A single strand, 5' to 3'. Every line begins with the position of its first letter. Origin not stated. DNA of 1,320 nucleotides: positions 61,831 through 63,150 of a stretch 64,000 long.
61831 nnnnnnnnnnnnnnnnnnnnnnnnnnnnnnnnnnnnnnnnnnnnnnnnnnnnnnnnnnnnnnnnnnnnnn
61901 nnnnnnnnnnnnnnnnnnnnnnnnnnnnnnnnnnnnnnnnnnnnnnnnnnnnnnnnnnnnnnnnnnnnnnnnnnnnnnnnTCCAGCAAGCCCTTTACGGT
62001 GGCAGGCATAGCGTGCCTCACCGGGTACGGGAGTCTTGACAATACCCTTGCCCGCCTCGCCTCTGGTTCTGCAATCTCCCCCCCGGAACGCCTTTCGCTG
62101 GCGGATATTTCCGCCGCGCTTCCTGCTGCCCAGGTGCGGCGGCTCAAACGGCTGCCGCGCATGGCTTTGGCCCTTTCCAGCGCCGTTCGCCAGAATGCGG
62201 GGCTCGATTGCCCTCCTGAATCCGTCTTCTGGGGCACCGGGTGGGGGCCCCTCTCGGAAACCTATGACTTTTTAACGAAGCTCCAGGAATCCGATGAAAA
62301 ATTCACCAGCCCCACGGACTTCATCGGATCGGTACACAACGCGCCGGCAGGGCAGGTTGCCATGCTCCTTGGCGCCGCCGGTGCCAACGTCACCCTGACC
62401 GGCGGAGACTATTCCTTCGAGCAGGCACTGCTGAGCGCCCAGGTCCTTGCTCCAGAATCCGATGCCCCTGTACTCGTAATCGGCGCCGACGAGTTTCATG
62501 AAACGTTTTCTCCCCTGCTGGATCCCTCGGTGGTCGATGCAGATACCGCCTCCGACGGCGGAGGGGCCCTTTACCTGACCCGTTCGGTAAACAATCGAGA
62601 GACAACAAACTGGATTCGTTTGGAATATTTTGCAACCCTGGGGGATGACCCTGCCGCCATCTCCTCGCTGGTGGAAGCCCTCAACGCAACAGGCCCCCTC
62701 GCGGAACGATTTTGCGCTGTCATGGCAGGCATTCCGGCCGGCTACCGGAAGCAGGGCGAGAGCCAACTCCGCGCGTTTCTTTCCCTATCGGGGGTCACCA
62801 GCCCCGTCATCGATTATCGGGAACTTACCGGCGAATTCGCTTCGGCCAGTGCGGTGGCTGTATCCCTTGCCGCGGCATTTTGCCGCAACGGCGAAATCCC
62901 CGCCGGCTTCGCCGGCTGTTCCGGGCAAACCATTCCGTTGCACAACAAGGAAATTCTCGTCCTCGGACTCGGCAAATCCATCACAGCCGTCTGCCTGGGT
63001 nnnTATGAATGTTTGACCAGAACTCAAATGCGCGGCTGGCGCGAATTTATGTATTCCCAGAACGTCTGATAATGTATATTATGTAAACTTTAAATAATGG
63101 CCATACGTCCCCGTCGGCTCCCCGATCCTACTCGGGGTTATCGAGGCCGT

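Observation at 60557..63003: Stand-alone ACP translationally coupled to a single-polypeptide KS-CLF fusion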

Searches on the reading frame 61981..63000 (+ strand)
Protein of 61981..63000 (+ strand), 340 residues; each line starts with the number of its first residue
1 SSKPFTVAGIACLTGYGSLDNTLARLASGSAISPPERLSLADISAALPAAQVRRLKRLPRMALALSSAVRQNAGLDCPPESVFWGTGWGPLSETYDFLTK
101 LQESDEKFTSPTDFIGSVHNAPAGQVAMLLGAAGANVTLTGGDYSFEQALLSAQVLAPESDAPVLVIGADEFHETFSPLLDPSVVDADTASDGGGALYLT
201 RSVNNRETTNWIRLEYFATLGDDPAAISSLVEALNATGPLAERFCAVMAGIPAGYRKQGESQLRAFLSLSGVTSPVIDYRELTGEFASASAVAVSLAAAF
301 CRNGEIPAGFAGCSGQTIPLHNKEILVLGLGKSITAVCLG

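Call 24: search_solved_structures(query=window:61981-63000:+, max_evalue=10, show_alignments=3)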
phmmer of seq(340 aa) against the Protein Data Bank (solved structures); distinct sequences matched with E-value up to 10: 7.
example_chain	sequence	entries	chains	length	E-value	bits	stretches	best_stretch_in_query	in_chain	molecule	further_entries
6qsp_B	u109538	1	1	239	1.8e-05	27.4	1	46-168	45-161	Uncharacterized protein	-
7f28_A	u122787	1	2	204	0.00033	23.3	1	46-157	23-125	Ketoacyl_synth_N domain-containing protein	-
9s5h_C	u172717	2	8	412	0.0018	20.8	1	63-154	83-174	3-oxoacyl-(Acyl-carrier-protein) synthase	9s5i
7oc0_A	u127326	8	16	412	0.16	14.4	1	45-171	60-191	3-oxoacyl-[acyl-carrier-protein] synthase 2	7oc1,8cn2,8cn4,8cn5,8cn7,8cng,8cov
8cou_A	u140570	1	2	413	0.16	14.4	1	45-171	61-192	3-oxoacyl-[acyl-carrier-protein] synthase 2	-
4jb6_A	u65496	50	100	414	0.16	14.4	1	45-171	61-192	3-oxoacyl-[acyl-carrier-protein] synthase 2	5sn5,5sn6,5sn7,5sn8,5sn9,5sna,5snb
5erb_A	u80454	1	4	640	0.67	12.4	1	286-334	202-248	Polyketide synthase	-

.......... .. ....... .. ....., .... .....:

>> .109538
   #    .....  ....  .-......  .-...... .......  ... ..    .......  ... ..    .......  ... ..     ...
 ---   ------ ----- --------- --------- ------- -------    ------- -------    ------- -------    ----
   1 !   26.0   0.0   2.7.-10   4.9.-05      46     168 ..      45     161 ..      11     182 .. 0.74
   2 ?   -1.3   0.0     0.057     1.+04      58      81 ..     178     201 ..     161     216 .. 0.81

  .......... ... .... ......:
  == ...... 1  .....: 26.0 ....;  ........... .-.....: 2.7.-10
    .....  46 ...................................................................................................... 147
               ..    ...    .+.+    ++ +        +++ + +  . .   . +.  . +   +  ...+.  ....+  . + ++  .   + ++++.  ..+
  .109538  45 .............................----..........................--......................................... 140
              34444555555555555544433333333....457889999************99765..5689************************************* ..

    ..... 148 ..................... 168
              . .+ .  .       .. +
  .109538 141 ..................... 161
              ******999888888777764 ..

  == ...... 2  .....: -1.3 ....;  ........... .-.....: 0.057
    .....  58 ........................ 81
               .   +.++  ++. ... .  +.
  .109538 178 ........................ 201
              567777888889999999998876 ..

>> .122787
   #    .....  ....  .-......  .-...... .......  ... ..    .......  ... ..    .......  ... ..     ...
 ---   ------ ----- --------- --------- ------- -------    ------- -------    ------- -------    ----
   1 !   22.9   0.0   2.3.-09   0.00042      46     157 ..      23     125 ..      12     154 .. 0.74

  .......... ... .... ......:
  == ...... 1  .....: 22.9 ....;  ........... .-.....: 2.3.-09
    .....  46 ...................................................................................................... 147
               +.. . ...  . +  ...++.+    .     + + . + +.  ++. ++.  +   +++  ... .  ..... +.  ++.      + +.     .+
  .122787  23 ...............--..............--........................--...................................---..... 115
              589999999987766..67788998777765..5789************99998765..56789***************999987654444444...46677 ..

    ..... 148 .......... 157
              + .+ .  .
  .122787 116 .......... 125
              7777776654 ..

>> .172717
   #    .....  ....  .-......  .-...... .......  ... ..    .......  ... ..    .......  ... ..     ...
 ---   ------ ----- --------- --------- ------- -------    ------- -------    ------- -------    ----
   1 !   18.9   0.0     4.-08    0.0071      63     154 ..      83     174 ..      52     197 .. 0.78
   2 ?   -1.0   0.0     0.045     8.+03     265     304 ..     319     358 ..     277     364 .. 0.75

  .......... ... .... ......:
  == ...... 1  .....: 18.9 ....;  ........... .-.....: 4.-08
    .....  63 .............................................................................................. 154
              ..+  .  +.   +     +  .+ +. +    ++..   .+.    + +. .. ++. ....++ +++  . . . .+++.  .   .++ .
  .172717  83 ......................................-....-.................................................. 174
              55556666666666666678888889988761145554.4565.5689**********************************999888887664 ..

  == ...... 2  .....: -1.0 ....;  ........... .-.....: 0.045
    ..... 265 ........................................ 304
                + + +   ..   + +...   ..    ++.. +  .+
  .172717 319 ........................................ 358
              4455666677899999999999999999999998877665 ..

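Call 61: search_protein_representatives(protein=window:61981-63000:+)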
Query: 340 residues. Proteins with E-value up to 0.001 (for the whole library): 2427; up to 1e-10: 651; up to 1e-30: 100. The best 150 are listed.
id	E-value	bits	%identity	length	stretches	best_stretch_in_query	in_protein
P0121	8.9e-83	294.6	44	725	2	1-337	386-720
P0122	6.9e-80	285.1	45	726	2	6-337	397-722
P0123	1.8e-78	280.5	49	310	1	25-337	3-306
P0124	7.5e-78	278.5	42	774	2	5-340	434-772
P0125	9.1e-78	278.2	48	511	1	3-337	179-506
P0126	7.0e-77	275.3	47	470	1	5-338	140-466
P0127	9.6e-77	274.8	51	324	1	6-337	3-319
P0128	2.3e-75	270.3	54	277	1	61-337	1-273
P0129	1.8e-74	267.3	48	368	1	2-337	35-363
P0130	1.4e-73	264.4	47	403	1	3-337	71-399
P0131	1.7e-73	264.2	43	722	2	5-337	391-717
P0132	3.3e-72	259.9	43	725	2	7-337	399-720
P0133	7.2e-71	255.5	44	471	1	1-338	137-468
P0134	7.2e-69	248.9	43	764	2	5-337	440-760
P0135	2.9e-68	247.0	41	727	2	10-337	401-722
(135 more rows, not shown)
